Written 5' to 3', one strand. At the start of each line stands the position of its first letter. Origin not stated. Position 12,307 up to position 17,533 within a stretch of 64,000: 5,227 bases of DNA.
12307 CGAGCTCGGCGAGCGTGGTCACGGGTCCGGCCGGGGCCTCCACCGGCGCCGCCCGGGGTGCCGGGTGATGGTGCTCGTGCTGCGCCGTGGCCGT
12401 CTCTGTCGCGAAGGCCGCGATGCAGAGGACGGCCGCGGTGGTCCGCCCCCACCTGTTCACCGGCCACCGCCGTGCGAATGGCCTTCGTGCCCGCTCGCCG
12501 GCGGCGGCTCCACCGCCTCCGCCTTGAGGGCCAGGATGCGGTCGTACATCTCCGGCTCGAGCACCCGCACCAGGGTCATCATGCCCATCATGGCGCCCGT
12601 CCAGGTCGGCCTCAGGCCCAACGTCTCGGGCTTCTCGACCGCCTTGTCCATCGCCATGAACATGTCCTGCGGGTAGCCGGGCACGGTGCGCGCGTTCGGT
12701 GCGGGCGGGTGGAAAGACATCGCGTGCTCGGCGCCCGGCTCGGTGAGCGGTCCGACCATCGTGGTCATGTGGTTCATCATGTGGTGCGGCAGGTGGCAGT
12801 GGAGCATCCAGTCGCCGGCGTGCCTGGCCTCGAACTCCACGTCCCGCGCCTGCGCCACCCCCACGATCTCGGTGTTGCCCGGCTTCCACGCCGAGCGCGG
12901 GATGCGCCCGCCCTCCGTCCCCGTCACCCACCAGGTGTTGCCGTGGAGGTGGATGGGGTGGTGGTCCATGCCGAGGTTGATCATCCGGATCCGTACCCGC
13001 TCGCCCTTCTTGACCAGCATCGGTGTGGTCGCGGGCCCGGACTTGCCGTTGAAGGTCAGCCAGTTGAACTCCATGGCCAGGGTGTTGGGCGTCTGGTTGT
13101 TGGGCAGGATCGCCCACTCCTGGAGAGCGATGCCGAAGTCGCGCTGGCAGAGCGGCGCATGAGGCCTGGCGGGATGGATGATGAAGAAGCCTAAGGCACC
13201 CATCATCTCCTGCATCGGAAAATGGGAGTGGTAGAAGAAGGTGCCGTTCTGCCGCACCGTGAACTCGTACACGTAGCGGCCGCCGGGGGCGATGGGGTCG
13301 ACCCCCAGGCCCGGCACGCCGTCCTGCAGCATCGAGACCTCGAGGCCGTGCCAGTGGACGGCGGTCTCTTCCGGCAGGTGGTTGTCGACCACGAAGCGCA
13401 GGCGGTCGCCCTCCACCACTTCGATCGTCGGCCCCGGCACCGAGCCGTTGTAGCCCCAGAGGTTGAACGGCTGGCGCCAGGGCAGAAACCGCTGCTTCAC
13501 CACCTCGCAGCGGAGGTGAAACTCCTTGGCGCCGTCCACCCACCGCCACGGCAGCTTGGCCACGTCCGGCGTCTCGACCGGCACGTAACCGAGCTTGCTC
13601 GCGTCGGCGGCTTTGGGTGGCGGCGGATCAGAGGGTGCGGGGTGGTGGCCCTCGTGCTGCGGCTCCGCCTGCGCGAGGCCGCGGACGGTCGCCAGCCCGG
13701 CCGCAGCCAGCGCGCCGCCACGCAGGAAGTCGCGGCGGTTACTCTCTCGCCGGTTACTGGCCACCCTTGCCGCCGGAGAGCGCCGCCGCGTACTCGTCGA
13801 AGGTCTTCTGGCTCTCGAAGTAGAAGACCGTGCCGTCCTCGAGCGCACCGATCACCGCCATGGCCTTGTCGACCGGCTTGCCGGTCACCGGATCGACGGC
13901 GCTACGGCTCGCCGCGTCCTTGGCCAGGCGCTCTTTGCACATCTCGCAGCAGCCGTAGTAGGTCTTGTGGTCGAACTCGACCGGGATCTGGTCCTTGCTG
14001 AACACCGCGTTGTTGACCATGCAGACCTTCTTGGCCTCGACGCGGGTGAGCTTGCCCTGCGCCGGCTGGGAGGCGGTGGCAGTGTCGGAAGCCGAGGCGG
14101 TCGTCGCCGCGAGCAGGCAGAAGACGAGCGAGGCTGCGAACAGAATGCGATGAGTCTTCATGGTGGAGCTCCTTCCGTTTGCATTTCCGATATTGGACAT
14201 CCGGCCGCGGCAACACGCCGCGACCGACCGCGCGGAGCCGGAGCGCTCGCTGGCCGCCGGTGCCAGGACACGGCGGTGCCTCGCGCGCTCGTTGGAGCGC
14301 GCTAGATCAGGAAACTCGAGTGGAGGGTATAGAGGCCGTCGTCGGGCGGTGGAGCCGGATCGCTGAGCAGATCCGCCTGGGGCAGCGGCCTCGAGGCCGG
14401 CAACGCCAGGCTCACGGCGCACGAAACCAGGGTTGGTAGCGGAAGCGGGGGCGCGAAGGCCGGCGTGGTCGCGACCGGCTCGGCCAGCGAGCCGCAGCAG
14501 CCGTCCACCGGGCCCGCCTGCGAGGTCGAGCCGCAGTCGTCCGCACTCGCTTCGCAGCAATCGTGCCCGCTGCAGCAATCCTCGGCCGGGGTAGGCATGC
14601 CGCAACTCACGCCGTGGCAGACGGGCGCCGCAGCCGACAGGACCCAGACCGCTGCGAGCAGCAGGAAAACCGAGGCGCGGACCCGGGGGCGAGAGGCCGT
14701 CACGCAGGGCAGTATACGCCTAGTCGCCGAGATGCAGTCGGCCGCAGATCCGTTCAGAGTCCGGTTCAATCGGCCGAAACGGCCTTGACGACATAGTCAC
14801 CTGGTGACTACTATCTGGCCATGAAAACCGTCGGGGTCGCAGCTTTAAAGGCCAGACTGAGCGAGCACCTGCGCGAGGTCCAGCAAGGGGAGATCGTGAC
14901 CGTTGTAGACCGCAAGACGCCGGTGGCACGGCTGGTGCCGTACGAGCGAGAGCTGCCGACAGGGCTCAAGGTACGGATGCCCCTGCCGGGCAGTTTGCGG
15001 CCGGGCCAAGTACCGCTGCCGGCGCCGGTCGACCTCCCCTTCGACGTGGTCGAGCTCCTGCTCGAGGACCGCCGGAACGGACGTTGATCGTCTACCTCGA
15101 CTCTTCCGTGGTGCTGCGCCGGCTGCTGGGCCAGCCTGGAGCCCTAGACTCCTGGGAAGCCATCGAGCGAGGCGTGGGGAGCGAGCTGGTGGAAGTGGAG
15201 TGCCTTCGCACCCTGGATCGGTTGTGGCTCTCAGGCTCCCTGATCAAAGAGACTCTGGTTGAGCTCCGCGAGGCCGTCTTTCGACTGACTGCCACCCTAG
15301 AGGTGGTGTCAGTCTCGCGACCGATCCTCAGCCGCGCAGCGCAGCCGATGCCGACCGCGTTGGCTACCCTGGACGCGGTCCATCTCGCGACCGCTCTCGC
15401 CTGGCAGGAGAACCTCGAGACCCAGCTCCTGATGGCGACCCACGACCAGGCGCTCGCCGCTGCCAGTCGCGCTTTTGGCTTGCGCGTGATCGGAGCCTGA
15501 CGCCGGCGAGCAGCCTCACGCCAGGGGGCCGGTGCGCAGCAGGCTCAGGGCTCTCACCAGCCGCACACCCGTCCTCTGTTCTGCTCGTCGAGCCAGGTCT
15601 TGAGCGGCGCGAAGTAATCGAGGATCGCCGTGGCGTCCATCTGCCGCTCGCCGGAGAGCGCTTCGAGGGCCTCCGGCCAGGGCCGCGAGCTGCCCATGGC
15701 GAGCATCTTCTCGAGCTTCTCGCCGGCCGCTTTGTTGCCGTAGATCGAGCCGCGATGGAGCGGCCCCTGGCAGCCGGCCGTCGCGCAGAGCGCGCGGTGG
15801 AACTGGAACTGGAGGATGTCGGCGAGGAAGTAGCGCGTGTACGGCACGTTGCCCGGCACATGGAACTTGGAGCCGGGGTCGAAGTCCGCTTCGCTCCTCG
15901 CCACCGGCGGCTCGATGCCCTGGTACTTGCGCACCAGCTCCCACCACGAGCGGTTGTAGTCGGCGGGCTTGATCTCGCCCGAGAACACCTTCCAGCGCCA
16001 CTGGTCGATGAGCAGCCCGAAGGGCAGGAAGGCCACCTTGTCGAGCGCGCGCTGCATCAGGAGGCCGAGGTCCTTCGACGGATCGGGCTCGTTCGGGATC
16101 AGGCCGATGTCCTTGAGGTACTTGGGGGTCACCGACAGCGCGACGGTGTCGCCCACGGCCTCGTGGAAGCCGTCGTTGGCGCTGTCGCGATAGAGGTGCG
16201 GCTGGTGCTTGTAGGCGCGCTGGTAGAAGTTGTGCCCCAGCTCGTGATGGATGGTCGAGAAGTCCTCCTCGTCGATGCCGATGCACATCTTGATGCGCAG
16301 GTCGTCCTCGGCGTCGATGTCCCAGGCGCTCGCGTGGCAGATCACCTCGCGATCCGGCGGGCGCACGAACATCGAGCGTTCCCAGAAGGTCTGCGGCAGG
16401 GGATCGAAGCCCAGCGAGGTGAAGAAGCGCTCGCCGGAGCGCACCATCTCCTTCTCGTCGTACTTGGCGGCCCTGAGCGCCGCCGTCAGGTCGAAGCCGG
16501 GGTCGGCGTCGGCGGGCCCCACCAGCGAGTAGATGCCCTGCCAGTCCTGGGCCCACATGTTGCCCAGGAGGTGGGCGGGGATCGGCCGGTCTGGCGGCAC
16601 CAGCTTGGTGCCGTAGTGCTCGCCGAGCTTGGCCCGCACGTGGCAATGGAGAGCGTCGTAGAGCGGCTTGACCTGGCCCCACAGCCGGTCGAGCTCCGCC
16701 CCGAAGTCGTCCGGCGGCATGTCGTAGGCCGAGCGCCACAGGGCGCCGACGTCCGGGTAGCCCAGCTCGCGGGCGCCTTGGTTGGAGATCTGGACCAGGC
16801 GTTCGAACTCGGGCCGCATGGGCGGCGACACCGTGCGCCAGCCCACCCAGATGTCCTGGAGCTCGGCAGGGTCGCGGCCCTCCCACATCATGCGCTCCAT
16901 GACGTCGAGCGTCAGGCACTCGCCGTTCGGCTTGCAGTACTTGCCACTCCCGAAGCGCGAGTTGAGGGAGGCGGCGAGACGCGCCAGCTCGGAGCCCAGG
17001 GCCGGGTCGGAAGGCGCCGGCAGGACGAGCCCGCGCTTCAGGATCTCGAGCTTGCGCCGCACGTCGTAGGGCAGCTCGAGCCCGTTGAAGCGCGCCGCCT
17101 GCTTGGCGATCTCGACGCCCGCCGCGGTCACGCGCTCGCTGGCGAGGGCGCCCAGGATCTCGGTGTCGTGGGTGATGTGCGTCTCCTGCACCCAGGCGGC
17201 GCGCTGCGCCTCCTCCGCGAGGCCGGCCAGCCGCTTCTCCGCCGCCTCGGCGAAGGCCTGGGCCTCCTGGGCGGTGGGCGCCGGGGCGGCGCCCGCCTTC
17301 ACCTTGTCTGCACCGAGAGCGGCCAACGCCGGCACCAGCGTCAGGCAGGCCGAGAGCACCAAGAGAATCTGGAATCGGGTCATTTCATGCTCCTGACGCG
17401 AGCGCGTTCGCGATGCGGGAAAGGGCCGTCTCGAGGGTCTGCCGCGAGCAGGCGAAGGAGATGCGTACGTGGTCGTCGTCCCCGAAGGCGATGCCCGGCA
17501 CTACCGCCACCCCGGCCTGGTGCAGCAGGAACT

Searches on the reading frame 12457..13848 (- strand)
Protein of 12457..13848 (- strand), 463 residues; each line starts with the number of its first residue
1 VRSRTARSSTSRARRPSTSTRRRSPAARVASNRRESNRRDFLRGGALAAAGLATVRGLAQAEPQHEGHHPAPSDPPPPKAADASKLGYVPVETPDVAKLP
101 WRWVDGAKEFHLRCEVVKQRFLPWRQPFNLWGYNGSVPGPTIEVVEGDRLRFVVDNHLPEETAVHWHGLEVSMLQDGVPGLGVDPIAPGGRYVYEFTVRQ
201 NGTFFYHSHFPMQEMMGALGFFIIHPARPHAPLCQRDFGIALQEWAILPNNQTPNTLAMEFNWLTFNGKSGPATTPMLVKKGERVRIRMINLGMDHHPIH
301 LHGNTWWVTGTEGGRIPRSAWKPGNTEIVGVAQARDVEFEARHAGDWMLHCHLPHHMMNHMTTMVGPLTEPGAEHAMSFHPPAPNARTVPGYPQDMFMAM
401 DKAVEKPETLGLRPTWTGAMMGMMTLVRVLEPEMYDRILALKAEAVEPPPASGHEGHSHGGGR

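Call 76: search_protein_families(library=pfam, proteins=[window:12457-13848:-], max_evalue=0.01)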
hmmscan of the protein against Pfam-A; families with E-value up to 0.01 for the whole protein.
window:12457-13848:- (463 aa): 4 families
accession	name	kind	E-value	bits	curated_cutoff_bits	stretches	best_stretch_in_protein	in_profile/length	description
PF07732.21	Cu-oxidase_3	-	1.1e-36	125.9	21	1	129-227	16-117/119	Multicopper oxidase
PF07731.20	Cu-oxidase_2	-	2.8e-25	89.1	20.4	2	260-364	18-130/137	Multicopper oxidase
PF10518.14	TAT_signal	-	0.00021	21.5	22.7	1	37-54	3-20/21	TAT (twin-arginine translocation) pathway signal sequence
PF00394.28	Cu-oxidase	-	0.0013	19.3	21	1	259-361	34-147/157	Multicopper oxidase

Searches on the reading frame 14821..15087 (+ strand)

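Call 76: search_protein_families(library=pfam, proteins=[window:14821-15087:+], max_evalue=0.01)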
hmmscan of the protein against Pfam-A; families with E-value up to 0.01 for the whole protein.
window:14821-15087:+ (88 aa): 1 family
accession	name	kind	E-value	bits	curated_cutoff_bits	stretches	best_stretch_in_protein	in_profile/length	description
PF02604.26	PhdYeFM_antitox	-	1.2e-07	31.8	29.8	1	1-42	1-43/74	Antitoxin Phd_YefM, type II toxin-antitoxin system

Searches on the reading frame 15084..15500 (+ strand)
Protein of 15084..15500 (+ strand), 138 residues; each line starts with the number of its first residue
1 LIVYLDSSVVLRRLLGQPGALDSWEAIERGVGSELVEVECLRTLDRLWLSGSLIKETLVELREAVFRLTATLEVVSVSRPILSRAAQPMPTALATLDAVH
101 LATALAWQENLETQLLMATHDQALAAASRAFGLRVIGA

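Call 76: search_protein_families(library=pfam, proteins=[window:15084-15500:+], max_evalue=0.01)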
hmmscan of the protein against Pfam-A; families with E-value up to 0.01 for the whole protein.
window:15084-15500:+ (138 aa): 1 family
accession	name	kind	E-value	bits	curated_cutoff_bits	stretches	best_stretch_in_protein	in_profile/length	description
PF01850.27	PIN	-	1.2e-09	39.3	23.6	1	3-124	1-114/120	PIN domain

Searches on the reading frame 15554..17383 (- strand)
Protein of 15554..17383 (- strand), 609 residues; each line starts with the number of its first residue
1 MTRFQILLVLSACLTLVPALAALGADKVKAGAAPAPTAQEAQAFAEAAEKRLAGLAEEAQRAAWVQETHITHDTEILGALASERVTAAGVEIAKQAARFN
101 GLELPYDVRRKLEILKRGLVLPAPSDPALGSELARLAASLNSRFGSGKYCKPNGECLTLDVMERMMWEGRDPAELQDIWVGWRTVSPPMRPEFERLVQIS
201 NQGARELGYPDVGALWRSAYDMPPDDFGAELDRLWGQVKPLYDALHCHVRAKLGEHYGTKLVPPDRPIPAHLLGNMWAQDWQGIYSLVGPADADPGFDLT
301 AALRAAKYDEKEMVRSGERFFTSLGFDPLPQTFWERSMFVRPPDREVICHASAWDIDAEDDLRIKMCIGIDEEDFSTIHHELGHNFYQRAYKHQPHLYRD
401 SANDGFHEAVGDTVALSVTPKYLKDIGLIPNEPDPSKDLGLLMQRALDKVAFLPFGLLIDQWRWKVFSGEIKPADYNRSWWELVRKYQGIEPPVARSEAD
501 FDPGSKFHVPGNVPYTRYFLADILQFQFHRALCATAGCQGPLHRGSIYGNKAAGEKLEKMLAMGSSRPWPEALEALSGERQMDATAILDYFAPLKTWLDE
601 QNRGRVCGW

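Call 76: search_protein_families(library=pfam, proteins=[window:15554-17383:-], max_evalue=0.01)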
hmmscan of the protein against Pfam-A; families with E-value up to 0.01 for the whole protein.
window:15554-17383:- (609 aa): 1 family
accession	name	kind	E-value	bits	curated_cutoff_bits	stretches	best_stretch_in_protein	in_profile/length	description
PF01401.24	Peptidase_M2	-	1e-220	734.7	23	1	37-609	3-581/581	Angiotensin-converting enzyme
